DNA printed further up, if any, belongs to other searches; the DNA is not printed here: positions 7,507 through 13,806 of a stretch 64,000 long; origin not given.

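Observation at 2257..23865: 21.6-kb single ORF: a 7,202-aa lipobox-led mega-protein built from FDGNG/GLUG-type modules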

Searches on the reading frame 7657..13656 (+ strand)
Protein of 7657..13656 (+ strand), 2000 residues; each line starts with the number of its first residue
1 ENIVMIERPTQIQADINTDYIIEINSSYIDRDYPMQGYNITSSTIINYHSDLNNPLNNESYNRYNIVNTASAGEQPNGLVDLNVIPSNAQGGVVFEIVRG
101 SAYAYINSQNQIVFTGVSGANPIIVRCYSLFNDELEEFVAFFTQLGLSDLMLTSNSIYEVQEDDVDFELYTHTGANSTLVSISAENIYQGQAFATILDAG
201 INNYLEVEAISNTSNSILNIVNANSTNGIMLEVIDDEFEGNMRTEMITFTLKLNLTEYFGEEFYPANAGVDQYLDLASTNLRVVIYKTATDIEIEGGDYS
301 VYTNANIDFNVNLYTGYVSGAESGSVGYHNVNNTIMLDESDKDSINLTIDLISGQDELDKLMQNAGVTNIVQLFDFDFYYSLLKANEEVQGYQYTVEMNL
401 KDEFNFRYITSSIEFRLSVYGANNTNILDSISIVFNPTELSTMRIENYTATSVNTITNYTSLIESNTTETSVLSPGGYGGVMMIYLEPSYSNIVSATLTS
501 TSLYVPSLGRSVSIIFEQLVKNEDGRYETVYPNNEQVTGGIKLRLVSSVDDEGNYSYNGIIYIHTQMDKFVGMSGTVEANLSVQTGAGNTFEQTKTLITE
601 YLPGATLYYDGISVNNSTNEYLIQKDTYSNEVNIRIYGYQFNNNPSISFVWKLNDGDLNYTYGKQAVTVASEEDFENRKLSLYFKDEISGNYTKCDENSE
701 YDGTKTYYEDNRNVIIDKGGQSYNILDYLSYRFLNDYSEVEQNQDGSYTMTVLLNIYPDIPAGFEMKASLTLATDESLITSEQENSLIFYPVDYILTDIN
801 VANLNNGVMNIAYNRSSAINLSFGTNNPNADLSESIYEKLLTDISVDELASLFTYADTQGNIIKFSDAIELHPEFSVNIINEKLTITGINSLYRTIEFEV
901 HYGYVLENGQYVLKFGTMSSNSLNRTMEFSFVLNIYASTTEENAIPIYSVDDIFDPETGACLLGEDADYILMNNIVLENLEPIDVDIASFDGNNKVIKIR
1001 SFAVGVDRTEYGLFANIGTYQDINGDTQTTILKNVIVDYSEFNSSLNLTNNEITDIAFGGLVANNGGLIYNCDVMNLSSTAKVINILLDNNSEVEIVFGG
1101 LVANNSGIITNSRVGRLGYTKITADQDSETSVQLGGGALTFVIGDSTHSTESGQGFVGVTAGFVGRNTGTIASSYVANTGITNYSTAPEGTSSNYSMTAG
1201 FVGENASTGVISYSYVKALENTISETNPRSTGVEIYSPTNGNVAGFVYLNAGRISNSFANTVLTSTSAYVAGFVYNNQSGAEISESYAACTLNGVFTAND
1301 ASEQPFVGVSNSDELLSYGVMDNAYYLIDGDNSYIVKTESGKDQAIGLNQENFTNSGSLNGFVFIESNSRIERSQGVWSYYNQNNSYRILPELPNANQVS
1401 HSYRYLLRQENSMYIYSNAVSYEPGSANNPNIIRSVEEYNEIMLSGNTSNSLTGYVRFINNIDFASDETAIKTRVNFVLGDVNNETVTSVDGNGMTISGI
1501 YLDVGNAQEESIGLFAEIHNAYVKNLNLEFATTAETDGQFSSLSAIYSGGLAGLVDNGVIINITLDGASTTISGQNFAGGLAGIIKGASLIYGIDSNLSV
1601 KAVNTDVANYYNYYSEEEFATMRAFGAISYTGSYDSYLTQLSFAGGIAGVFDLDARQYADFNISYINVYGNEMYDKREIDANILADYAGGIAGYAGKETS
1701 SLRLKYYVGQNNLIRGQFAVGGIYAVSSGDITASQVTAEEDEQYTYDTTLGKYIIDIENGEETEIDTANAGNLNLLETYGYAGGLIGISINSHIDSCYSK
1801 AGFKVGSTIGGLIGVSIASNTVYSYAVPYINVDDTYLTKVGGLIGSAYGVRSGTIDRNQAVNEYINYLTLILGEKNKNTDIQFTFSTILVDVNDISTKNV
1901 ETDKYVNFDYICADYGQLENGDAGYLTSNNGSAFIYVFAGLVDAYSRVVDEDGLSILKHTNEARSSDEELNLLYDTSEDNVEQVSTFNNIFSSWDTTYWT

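Call 5: search_protein_families(library=pfam, proteins=[window:7657-13656:+], max_evalue=0.1)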
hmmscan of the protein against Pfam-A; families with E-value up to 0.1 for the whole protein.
window:7657-13656:+ (2000 aa): 1 family
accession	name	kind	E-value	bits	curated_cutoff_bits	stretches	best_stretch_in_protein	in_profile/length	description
PF08204.17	V-set_CD47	-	0.078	13.2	21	0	640-700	40-89/111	CD47 immunoglobulin-like domain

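Call 12: search_protein_families(library=ncbifam, proteins=[window:7657-13656:+], max_evalue=0.01)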
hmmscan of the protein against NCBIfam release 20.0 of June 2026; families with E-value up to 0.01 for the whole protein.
window:7657-13656:+ (2000 aa): 0 families

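Call 92: search_protein_families(library=phrogs, proteins=[window:7657-13656:+], max_evalue=0.01)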
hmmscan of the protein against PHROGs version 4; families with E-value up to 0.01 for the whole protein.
window:7657-13656:+ (2000 aa): 0 families
